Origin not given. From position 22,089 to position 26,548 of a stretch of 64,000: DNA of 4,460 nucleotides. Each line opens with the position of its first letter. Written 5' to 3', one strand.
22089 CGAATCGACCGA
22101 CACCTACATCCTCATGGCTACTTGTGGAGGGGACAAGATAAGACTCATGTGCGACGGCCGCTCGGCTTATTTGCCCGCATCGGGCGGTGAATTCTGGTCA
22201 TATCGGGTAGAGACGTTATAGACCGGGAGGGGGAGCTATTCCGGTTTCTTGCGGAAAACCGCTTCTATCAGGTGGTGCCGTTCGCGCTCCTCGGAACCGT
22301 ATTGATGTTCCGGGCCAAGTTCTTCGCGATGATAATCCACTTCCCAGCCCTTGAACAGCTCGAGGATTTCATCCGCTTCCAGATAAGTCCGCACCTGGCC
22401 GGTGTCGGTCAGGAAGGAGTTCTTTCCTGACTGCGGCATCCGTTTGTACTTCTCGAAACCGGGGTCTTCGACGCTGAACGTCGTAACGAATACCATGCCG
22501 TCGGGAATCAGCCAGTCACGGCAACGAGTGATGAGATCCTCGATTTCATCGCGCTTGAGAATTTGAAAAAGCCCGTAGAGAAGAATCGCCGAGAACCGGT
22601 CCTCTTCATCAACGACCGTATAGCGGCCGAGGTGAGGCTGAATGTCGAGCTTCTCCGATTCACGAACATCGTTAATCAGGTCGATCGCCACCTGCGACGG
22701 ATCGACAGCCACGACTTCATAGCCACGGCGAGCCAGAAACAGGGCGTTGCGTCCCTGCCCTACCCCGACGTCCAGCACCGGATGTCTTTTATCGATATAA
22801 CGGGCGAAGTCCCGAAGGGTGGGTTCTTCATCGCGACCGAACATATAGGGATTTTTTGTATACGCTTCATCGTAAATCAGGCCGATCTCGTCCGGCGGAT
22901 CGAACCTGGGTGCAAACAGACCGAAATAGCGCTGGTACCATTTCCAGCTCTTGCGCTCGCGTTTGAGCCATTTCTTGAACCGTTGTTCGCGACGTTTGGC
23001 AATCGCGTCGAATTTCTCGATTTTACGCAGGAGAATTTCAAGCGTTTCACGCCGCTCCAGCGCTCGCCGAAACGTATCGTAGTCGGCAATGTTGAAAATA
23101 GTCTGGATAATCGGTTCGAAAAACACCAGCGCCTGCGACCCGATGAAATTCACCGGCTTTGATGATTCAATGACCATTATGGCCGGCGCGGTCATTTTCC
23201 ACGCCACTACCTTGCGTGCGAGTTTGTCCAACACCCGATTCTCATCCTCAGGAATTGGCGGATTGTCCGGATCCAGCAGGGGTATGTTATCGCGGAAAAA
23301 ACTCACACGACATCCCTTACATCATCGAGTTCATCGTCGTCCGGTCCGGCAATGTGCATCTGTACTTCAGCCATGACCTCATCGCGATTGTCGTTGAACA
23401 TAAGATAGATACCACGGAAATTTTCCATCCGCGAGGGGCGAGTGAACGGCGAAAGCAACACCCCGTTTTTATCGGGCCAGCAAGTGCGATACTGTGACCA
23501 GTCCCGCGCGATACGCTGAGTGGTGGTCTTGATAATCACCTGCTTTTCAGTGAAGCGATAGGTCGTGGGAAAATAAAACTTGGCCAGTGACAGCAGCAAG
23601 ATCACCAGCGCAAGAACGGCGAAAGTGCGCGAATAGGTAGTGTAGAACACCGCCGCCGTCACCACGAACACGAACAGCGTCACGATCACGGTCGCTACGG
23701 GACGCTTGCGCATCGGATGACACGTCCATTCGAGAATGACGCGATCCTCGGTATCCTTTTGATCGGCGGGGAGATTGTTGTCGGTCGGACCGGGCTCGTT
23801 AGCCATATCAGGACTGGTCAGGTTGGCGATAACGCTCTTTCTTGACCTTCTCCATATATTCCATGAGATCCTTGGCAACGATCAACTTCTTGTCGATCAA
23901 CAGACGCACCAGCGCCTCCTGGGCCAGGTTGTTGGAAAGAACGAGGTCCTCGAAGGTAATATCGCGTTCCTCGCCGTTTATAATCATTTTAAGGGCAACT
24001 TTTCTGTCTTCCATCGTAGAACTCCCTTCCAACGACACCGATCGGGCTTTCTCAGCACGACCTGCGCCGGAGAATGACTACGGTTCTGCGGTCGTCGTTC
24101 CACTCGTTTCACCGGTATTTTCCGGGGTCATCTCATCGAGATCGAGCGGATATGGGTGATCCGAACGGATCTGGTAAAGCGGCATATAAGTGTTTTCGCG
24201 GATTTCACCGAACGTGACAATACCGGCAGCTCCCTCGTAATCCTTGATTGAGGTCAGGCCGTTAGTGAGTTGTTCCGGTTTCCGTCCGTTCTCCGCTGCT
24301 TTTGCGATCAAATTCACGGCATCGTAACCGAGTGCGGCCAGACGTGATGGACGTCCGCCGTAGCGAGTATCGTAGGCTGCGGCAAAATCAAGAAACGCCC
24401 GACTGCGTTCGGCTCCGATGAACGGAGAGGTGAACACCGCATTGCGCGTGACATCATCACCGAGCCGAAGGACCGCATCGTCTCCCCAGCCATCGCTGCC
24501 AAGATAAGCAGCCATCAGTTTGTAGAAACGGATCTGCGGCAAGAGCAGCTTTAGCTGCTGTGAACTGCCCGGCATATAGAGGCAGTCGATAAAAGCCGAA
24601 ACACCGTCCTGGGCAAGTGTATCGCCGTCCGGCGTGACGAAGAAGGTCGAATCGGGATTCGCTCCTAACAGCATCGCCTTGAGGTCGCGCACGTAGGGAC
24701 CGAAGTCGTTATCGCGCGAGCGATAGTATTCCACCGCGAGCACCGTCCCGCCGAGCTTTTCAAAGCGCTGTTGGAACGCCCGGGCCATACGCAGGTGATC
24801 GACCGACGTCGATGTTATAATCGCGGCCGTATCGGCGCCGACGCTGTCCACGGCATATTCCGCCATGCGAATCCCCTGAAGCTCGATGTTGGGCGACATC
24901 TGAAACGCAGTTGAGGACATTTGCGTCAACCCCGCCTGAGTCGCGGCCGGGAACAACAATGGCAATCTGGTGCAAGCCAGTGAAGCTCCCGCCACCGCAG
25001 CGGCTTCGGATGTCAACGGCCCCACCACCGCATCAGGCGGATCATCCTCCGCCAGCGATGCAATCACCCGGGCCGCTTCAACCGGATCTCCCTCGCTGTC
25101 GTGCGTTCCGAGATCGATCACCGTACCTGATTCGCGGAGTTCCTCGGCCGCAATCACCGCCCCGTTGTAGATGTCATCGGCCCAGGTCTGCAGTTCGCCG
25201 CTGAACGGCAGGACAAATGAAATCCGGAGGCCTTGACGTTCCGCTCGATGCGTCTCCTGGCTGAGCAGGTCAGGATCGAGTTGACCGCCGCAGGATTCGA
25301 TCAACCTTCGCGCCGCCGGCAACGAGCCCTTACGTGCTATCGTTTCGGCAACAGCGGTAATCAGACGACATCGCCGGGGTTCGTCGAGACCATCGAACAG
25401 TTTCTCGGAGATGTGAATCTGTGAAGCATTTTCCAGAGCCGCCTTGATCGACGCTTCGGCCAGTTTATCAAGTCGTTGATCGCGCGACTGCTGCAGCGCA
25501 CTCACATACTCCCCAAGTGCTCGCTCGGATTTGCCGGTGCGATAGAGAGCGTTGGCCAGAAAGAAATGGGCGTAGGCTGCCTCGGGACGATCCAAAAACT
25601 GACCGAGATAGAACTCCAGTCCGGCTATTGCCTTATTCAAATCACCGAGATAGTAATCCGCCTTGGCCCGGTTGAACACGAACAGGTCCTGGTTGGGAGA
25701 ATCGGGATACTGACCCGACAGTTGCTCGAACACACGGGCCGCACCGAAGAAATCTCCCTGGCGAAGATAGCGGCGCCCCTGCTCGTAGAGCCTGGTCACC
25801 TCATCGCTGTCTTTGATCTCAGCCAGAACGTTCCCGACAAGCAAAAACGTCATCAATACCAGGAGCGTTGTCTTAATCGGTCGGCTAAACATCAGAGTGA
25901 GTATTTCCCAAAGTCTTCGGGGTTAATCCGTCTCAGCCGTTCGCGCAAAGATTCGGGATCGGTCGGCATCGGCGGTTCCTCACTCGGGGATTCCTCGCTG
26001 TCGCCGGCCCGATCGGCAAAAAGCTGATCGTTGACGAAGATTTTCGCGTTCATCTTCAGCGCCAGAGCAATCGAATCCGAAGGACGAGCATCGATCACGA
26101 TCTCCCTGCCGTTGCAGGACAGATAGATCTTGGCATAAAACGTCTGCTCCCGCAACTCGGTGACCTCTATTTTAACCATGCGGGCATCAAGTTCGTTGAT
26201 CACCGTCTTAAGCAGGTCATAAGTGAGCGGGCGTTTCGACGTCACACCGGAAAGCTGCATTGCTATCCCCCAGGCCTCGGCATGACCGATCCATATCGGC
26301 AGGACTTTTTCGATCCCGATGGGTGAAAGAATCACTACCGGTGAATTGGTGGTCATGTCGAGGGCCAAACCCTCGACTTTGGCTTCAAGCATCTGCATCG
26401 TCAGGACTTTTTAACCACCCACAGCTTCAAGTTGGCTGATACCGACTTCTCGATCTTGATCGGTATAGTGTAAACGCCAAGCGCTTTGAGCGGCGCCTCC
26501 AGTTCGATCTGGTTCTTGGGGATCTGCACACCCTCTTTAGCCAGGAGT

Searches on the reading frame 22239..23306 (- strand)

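Call 15: search_protein_families(library=pfam, proteins=[window:22239-23306:-], max_evalue=0.001)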
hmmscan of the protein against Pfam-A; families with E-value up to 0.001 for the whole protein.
window:22239-23306:- (356 aa): 5 families
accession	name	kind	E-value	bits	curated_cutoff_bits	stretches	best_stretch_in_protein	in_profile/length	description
PF13649.12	Methyltransf_25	-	1.2e-13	51.9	27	1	177-270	1-97/97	Methyltransferase domain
PF03848.20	TehB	-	3.3e-13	49.9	20.4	1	175-281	32-140/193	Tellurite resistance protein TehB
PF13489.12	Methyltransf_23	-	4.9e-10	39.8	27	1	166-319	15-155/164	Methyltransferase domain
PF08241.18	Methyltransf_11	-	3.4e-09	37.7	21.2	1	178-273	1-94/95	Methyltransferase domain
PF08242.18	Methyltransf_12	-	7.4e-08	33.5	30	1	178-272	1-98/98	Methyltransferase domain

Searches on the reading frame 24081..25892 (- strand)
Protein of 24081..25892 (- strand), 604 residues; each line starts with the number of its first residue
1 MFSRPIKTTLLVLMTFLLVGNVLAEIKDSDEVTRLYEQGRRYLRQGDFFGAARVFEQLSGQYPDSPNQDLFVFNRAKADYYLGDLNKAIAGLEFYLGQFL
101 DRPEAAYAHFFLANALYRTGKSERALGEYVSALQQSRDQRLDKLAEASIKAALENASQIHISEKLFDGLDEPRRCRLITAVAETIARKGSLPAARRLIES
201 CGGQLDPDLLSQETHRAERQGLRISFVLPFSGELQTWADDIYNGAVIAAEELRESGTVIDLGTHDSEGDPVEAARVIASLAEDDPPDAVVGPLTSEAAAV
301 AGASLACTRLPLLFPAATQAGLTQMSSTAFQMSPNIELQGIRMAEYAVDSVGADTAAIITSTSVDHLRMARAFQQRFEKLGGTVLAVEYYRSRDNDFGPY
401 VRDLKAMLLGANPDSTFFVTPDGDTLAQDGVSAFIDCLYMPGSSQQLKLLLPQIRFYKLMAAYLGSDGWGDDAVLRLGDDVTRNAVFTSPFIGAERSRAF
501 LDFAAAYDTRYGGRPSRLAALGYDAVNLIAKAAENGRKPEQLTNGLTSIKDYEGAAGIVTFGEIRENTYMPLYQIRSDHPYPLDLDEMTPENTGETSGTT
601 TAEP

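Call 15: search_protein_families(library=pfam, proteins=[window:24081-25892:-], max_evalue=0.001)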
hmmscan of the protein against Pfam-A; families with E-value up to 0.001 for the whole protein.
window:24081-25892:- (604 aa): 11 families
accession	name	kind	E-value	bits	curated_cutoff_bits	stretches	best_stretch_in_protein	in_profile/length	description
PF13458.12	Peripla_BP_6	-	3.6e-34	119.4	31.7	1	223-573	3-336/343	Periplasmic binding protein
PF01094.35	ANF_receptor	-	3.2e-15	56.5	25.4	1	256-537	22-294/353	Receptor family ligand binding region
PF13525.12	YfiO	-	8.4e-11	42.5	25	1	31-151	4-108/203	Outer membrane lipoprotein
PF13432.12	TPR_16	-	3.2e-09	37.5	32.7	1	74-136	2-60/65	Tetratricopeptide repeat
PF07719.23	TPR_2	-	3.1e-08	33.6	27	0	106-135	1-30/34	Tetratricopeptide repeat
PF04348.19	LppC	-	5e-06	25.8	28.8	1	223-534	220-527/563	LppC putative lipoprotein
PF14559.12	TPR_19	-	4.6e-05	24.1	25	0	43-103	2-59/68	Tetratricopeptide repeat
PF13174.12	TPR_6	-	0.00024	22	26.3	0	35-65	3-33/33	Tetratricopeptide repeat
PF13428.12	TPR_14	-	0.00043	21.1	23.5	0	110-139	5-34/44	Tetratricopeptide repeat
PF09976.15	TPR_21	-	0.00067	19.9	25.5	0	28-128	35-135/193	Tetratricopeptide repeat-like domain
PF03704.23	BTAD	-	0.00069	20.4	22.1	0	73-138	66-128/146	Bacterial transcriptional activator domain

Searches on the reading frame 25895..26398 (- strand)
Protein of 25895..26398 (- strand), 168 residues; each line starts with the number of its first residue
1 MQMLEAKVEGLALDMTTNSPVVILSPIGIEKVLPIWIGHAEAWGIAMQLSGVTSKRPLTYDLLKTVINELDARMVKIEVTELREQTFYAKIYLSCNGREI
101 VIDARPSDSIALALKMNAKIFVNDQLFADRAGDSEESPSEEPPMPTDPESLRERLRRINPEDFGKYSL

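Call 15: search_protein_families(library=pfam, proteins=[window:25895-26398:-], max_evalue=0.001)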
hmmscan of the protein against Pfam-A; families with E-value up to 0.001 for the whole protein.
window:25895-26398:- (168 aa): 1 family
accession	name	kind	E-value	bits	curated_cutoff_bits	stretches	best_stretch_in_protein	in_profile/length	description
PF02577.19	BFN_dom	-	2.2e-34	118.1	27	1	22-130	1-107/112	Bifunctional nuclease domain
